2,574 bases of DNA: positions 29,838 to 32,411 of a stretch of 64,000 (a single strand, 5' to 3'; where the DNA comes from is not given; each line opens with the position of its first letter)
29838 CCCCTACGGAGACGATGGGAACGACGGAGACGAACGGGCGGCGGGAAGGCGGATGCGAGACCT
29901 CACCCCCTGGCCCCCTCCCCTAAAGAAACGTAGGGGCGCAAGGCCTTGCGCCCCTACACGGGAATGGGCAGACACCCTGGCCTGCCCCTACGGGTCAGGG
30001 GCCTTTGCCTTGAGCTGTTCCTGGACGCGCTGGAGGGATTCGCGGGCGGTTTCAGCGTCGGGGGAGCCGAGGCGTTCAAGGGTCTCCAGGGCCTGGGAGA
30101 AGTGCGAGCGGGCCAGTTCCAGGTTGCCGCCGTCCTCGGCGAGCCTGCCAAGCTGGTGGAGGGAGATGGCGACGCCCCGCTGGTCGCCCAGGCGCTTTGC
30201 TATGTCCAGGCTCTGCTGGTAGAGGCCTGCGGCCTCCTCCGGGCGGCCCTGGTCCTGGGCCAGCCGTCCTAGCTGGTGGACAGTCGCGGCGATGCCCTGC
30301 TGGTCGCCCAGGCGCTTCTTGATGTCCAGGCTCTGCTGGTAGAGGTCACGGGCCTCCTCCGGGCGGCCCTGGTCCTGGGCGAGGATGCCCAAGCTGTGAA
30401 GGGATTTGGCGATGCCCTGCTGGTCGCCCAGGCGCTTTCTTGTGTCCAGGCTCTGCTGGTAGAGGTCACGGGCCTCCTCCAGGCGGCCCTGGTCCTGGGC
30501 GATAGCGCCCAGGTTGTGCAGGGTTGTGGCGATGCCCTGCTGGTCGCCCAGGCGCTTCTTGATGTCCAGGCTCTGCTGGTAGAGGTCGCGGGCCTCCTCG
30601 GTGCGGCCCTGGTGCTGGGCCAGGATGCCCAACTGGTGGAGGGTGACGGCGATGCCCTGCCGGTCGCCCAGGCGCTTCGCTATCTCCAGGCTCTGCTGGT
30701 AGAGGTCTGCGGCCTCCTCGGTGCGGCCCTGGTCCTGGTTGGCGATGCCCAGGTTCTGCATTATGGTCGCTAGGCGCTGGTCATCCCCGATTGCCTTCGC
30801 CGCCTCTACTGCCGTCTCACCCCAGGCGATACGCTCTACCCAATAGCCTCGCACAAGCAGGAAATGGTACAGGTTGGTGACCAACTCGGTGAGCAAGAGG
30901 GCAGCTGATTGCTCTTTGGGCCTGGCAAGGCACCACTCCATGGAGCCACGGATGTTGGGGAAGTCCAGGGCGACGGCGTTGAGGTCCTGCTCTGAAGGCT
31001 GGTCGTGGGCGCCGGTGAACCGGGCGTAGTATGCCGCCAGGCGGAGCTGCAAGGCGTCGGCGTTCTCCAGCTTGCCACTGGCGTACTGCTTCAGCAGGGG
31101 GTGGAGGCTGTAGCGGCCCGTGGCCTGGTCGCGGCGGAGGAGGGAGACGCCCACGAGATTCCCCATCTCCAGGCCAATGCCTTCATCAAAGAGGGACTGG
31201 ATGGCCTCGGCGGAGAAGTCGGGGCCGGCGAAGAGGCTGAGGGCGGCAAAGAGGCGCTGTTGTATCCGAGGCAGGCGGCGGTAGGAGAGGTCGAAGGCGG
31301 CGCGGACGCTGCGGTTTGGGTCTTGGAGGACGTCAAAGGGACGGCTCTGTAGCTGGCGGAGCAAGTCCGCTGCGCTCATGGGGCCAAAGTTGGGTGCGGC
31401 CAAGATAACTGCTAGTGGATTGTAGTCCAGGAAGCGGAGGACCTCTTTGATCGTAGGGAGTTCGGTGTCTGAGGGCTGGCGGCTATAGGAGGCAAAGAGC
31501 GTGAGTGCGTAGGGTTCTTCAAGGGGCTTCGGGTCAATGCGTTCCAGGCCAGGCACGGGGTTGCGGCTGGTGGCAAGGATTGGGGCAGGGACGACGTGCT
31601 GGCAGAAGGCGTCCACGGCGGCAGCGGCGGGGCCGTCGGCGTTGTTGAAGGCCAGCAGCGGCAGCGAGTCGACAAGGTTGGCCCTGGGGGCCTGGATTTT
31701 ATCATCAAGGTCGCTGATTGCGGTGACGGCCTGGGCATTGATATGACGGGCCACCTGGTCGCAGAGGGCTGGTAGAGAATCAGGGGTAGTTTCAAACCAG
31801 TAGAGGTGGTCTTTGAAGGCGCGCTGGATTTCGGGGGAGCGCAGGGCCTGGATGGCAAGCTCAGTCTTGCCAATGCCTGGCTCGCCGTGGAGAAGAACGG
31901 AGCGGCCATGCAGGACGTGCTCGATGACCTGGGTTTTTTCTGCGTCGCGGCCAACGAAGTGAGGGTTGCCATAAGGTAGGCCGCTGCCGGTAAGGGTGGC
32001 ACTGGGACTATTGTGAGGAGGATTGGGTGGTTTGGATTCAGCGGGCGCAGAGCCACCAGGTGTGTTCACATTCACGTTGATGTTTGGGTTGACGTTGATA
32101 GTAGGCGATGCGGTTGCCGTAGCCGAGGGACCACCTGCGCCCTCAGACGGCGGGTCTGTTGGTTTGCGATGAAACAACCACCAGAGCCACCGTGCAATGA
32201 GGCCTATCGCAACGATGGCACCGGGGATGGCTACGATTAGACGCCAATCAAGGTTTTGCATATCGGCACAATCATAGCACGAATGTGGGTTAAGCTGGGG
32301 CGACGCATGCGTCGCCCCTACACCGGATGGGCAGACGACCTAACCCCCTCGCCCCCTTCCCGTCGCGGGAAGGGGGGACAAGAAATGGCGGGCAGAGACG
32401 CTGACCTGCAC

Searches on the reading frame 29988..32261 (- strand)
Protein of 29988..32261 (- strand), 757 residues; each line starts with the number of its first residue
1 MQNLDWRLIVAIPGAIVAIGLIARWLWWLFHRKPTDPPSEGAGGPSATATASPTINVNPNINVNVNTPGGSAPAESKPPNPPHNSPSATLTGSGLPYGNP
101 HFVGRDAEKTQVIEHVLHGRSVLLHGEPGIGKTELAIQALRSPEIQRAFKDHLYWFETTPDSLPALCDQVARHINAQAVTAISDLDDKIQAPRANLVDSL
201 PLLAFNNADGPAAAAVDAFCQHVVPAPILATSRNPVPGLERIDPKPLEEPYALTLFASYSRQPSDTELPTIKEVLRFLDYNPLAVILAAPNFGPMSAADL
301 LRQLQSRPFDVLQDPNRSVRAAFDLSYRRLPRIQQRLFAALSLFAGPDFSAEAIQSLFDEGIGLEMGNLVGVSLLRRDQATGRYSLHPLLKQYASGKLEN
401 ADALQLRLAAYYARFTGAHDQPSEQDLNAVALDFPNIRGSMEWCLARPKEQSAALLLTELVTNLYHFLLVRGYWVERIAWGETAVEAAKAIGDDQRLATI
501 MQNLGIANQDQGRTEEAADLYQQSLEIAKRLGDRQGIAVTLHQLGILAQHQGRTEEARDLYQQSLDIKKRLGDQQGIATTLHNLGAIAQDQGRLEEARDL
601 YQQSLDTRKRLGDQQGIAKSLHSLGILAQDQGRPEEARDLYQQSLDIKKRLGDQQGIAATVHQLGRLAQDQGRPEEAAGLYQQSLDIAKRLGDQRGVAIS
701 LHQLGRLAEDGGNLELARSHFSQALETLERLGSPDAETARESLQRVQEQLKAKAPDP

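Call 48: search_protein_families(library=pfam, proteins=[window:29988-32261:-], max_evalue=0.001)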
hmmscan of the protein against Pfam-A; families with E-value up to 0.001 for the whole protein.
window:29988-32261:- (757 aa): 20 families
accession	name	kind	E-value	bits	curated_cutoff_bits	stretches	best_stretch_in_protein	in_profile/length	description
PF13424.12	TPR_12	-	5.9e-54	180.6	30.1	4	577-649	2-76/77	Tetratricopeptide repeat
PF13374.12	TPR_10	-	7.5e-42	140.6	27.5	5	578-611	2-35/42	Tetratricopeptide repeat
PF07719.23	TPR_2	-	2e-29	99.7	27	1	579-606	2-29/34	Tetratricopeptide repeat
PF13176.12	TPR_7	-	1.1e-27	94.1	27.9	5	662-694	3-35/36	Tetratricopeptide repeat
PF00515.34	TPR_1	-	2.1e-25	87.8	27.8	0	579-606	2-29/34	Tetratricopeptide repeat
PF24885.1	TPR_NPHP3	-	1.4e-19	70.9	100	3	576-651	139-216/239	Nephrocystin-3 TPR domain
PF13181.12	TPR_8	-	4.9e-19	67.3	25.7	0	579-606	2-29/34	Tetratricopeptide repeat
PF17874.7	TPR_MalT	-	7.8e-17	62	45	2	498-643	40-186/336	MalT-like TPR region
PF07721.20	TPR_4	-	1.1e-12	47.7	27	0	580-603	3-26/26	Tetratricopeptide repeat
PF13174.12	TPR_6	-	1.2e-09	38.6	26.3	0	542-563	4-25/33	Tetratricopeptide repeat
PF13432.12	TPR_16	-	1.5e-08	35.3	32.7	0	587-646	6-59/65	Tetratricopeptide repeat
PF13191.12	AAA_16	-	8.5e-08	33.3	32.6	1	102-206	2-104/167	AAA ATPase domain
PF14938.12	SNAP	-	1.7e-07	31.4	25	0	635-729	52-146/282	Soluble NSF attachment protein, SNAP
PF04212.24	MIT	-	1.9e-07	31.5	30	0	538-566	4-32/66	MIT (microtubule interacting and transport) domain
PF13428.12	TPR_14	-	3.2e-07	30.8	23.5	0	661-686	4-29/44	Tetratricopeptide repeat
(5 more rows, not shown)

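Call 90: search_protein_families(library=padloc, proteins=[window:29988-32261:-], max_evalue=0.001)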
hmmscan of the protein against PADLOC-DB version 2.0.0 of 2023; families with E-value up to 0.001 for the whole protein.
window:29988-32261:- (757 aa): 4 families
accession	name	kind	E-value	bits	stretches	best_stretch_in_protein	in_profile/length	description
PDLC01169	TPR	-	8.1e-30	102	3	498-587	109-198/252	TPR repeats containing protein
PDLC05012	PDC-S39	-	3.9e-07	27.2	0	484-597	161-278/615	-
PDLC01078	C3a156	-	1.3e-05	23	0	554-605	101-147/268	oxidoreductase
PDLC03969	TmtA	-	9e-05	18.2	0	600-662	699-760/1563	-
